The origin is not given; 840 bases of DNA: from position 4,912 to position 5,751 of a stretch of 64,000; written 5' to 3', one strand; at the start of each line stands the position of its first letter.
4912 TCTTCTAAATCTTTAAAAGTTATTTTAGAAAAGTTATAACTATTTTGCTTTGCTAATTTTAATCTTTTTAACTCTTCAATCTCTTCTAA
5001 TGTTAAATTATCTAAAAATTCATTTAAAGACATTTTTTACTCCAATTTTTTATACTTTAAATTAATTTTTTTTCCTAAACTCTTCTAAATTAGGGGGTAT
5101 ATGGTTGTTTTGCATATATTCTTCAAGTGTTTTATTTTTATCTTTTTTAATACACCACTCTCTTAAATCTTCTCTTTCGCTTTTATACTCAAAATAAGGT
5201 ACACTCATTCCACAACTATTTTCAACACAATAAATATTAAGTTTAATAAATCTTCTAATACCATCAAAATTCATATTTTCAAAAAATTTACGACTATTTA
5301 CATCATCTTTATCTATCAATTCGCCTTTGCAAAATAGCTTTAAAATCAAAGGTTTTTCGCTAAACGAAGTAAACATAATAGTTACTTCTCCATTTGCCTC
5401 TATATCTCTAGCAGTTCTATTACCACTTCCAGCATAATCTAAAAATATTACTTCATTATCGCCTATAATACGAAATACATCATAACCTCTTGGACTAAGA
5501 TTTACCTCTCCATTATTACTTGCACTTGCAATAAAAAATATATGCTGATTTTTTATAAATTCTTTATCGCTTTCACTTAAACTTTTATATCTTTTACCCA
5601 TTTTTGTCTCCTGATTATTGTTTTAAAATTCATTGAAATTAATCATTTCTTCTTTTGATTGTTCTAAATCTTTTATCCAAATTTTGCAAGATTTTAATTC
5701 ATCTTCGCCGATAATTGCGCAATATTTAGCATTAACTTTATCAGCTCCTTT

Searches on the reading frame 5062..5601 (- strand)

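Call 84: search_protein_families(library=pfam, proteins=[window:5062-5601:-], max_evalue=0.0001)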
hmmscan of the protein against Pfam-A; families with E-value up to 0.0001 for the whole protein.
window:5062-5601:- (179 aa): 1 family
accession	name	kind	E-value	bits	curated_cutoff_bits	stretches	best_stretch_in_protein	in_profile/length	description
PF01243.27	PNPOx_N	-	3.6e-10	40.7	28.1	1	12-106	5-85/120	Pyridoxamine 5'-phosphate oxidase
